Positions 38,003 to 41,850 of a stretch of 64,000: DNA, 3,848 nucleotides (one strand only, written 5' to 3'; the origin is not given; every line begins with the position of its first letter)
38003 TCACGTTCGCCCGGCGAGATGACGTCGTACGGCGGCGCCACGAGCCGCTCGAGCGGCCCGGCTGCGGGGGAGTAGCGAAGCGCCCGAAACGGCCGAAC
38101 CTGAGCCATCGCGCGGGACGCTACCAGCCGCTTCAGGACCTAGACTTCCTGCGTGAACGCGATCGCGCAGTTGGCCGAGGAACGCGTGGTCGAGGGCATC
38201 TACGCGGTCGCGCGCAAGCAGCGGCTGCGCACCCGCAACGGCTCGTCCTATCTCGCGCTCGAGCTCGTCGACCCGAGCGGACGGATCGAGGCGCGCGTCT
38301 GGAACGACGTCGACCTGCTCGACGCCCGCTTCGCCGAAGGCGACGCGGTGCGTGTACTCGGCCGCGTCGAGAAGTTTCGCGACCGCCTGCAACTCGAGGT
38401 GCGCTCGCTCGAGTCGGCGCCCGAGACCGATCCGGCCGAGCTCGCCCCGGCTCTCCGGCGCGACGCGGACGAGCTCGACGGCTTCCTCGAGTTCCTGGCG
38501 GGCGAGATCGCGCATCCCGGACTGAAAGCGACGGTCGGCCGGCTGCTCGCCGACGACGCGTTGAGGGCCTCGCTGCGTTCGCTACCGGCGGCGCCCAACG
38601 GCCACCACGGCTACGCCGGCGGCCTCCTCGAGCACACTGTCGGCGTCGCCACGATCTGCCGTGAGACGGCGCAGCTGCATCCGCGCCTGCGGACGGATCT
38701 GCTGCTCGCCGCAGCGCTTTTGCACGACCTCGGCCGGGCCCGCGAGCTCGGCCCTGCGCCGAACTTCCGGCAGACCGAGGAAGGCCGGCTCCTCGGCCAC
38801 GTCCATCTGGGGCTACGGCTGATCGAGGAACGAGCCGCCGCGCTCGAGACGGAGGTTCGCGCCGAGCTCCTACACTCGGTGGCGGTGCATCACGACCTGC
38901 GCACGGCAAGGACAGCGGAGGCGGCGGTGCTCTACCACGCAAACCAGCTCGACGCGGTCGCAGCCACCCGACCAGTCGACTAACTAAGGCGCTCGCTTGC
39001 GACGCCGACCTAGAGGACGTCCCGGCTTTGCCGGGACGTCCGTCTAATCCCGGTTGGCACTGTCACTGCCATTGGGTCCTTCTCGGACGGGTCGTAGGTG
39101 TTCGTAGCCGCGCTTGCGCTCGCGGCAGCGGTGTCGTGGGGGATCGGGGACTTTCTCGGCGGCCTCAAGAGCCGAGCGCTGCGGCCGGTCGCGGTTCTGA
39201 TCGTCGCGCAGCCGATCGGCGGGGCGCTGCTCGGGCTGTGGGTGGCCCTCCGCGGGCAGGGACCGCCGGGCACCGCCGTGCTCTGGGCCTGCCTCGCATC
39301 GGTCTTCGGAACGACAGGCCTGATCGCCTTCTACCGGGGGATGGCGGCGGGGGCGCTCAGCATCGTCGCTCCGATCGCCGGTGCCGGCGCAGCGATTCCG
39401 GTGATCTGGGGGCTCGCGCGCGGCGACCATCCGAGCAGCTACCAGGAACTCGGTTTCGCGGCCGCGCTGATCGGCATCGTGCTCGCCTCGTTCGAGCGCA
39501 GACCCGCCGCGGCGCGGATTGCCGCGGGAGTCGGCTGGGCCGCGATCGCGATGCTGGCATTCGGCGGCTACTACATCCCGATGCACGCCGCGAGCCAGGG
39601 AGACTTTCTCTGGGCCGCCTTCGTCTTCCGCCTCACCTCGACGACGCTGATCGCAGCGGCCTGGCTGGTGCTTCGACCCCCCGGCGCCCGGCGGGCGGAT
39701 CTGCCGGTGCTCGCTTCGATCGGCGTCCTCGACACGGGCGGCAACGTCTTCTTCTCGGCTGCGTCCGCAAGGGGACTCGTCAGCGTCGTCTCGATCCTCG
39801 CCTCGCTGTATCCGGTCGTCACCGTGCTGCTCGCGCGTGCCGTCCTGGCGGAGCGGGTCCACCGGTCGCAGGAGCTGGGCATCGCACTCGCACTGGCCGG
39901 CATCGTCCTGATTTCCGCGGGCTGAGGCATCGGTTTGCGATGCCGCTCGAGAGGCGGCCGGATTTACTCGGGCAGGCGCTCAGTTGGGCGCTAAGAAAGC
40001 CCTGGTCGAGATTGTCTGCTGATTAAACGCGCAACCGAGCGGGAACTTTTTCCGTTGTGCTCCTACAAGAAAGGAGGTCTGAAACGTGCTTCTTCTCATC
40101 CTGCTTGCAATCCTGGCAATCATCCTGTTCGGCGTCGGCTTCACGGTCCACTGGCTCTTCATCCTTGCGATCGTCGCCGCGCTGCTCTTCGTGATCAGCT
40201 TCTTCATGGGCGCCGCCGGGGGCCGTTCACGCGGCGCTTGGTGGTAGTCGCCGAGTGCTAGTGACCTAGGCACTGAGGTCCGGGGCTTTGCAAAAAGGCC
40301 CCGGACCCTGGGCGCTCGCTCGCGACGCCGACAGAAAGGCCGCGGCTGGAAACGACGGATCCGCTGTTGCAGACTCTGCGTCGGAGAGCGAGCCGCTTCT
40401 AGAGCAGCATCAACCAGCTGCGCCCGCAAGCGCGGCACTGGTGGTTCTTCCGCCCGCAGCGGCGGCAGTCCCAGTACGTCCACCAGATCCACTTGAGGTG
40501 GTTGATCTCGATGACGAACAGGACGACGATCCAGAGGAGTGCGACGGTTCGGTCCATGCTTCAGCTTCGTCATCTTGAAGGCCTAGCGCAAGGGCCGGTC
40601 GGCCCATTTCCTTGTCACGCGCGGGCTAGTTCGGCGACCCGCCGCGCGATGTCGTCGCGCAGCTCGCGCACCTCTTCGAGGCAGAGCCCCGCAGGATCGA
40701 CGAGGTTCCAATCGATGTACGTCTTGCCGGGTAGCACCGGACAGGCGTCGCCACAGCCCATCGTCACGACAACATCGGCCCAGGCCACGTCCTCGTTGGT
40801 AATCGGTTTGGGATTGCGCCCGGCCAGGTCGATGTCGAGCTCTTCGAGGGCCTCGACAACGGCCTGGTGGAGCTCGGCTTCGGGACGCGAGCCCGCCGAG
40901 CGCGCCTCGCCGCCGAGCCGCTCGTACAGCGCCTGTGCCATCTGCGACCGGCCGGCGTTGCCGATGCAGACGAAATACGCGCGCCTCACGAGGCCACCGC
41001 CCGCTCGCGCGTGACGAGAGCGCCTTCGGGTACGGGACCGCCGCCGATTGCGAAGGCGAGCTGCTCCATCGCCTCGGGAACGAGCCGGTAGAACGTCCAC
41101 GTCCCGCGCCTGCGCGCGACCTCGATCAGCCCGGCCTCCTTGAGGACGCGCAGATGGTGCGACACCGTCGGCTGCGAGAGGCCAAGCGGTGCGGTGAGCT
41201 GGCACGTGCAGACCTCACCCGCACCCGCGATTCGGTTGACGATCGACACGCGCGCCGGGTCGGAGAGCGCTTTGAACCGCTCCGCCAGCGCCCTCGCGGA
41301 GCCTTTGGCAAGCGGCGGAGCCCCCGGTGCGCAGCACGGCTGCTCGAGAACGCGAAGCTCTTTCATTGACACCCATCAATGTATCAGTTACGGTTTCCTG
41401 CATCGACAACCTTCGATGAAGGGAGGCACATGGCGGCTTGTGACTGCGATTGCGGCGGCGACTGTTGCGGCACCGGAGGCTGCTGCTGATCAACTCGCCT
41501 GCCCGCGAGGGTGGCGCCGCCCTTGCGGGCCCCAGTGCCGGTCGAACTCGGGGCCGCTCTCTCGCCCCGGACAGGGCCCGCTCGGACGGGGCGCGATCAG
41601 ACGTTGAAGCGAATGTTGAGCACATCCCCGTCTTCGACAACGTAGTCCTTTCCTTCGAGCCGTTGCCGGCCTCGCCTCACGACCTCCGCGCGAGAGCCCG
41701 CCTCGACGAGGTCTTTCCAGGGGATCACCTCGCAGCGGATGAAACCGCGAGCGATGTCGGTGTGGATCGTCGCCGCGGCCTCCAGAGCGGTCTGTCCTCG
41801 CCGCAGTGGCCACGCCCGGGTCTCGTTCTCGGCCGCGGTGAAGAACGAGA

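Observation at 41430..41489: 19-codon, 7-cysteine micro-ORF divergent from an arsR-arsC pair that has no arsenite pump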

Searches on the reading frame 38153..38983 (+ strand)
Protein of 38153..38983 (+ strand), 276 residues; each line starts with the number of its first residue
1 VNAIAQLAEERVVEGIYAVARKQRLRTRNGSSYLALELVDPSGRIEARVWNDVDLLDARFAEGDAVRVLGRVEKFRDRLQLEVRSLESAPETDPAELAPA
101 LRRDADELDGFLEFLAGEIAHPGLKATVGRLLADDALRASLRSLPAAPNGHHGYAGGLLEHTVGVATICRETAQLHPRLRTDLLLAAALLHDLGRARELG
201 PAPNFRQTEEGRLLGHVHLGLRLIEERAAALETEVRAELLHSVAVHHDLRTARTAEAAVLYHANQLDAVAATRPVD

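Call 59: search_protein_families(library=pfam, proteins=[window:38153-38983:+], max_evalue=0.001)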
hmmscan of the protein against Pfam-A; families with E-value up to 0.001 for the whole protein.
window:38153-38983:+ (276 aa): 4 families
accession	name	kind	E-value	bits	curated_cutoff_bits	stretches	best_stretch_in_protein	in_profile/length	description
PF01966.28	HD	-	2.5e-10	41.1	22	1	159-268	2-115/116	HD domain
PF01336.31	tRNA_anti-codon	-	1.9e-09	37.7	27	1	23-87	11-73/75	OB-fold nucleic acid binding domain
PF07514.17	TraI_2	-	0.00031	20.2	23.9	1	142-174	50-82/324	Putative helicase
PF08668.18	HDOD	-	0.00075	19.5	22.9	0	155-195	92-132/196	HDOD domain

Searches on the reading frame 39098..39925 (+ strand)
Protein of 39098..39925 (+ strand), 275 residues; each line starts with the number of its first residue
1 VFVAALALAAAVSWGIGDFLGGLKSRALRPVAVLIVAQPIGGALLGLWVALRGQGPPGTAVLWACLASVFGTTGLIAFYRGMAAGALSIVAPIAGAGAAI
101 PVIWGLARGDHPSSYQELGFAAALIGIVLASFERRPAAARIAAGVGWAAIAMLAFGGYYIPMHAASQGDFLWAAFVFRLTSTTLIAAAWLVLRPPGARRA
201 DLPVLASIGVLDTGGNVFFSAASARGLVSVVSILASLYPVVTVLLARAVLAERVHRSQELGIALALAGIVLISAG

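Call 4: search_protein_families(library=ncbifam, proteins=[window:39098-39925:+], max_evalue=1)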
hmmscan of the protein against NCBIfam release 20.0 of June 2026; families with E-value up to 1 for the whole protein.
window:39098-39925:+ (275 aa): 2 families
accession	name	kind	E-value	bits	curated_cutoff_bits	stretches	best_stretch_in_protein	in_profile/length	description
TIGR00950.1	2A78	equivalog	1.7e-05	24.4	230.2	1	175-272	21-117/264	carboxylate/amino acid/amine transporter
TIGR00688.1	rarD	equivalog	0.048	13.2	130.15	1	205-270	73-138/256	EamA family transporter RarD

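Call 59: search_protein_families(library=pfam, proteins=[window:39098-39925:+], max_evalue=0.001)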
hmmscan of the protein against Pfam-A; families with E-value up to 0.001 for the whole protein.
window:39098-39925:+ (275 aa): 1 family
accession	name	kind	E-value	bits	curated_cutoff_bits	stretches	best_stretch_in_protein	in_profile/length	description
PF00892.27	EamA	-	4.2e-21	76.1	28.2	2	144-273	3-134/135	EamA-like transporter family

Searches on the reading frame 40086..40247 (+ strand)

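Call 4: search_protein_families(library=ncbifam, proteins=[window:40086-40247:+], max_evalue=1)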
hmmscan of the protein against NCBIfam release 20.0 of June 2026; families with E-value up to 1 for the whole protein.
window:40086-40247:+ (53 aa): 0 families

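Call 13: search_protein_families(library=pfam, proteins=[window:40086-40247:+], max_evalue=10)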
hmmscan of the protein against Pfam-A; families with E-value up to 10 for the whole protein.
window:40086-40247:+ (53 aa): 2 families
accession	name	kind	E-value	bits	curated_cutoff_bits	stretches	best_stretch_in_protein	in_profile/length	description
PF17260.7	DUF5326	-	0.051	14.2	27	1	8-52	28-70/70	Family of unknown function (DUF5326)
PF20990.2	DUF2207_C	-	8.1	6.5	33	1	3-42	144-185/247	Predicted membrane protein (DUF2207) C-terminal domain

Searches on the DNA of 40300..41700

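Call 27: search_rna_families(source=window, start=40300, end=41700, threshold=evalue, max_evalue=1)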
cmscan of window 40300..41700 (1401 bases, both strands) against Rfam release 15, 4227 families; matches with E-value up to 1: 1.
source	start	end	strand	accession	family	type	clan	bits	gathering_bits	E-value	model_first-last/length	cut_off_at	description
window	41487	41543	+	RF00457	IRES_mnt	Cis-reg; IRES;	-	16.4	100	0.18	101-171/203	no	Mnt IRES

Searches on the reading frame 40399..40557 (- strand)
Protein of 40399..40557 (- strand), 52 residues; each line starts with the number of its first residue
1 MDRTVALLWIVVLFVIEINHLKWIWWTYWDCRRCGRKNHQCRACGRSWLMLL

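Call 4: search_protein_families(library=ncbifam, proteins=[window:40399-40557:-], max_evalue=1)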
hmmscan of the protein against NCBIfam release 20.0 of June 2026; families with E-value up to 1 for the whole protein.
window:40399-40557:- (52 aa): 0 families

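Call 13: search_protein_families(library=pfam, proteins=[window:40399-40557:-], max_evalue=10)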
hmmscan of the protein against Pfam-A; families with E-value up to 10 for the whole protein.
window:40399-40557:- (52 aa): 2 families
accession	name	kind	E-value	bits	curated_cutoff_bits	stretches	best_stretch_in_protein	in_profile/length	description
PF24463.1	DUF7577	-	0.38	10.9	28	1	28-39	2-13/27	Domain of unknown function (DUF7577)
PF16622.11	zf-C2H2_11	-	2.3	8.4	27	1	39-46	5-12/29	zinc-finger C2H2-type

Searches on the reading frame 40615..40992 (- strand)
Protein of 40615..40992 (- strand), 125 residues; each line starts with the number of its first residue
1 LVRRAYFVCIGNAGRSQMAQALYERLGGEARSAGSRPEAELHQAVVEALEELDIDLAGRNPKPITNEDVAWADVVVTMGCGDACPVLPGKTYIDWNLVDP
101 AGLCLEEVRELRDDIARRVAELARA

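Call 4: search_protein_families(library=ncbifam, proteins=[window:40615-40992:-], max_evalue=1)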
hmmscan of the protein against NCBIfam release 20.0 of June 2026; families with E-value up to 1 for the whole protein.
window:40615-40992:- (125 aa): 3 families
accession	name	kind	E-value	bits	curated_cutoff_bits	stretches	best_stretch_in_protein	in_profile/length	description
TIGR02691.1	arsC_pI258_fam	equivalog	1.5e-16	60.8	174.3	1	6-122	2-129/129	arsenate reductase (thioredoxin)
NF010053.0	PRK13530.1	subfamily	3.8e-16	59.6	215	1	5-123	6-129/133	arsenate reductase (thioredoxin)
TIGR02689.1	ars_reduc_gluta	equivalog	3.4e-15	56.3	157.6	1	5-122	3-125/126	arsenate reductase, glutathione/glutaredoxin type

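Call 13: search_protein_families(library=pfam, proteins=[window:40615-40992:-], max_evalue=10)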
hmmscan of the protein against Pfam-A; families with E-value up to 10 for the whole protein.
window:40615-40992:- (125 aa): 1 family
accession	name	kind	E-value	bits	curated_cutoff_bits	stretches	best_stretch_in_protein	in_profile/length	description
PF01451.26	LMWPc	-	9.9e-17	61.9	23.2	1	6-122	2-143/144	Low molecular weight phosphotyrosine protein phosphatase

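Call 64: search_protein_families(library=ncbifam, proteins=[window:40615-40989:-], max_evalue=0.00001)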
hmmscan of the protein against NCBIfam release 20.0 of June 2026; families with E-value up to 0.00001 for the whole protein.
window:40615-40989:- (124 aa): 3 families
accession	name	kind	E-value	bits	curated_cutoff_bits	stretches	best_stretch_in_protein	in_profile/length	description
TIGR02691.1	arsC_pI258_fam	equivalog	1.5e-16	60.8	174.3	1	5-121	2-129/129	arsenate reductase (thioredoxin)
NF010053.0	PRK13530.1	subfamily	3.7e-16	59.7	215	1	4-122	6-129/133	arsenate reductase (thioredoxin)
TIGR02689.1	ars_reduc_gluta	equivalog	3.3e-15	56.4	157.6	1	4-121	3-125/126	arsenate reductase, glutathione/glutaredoxin type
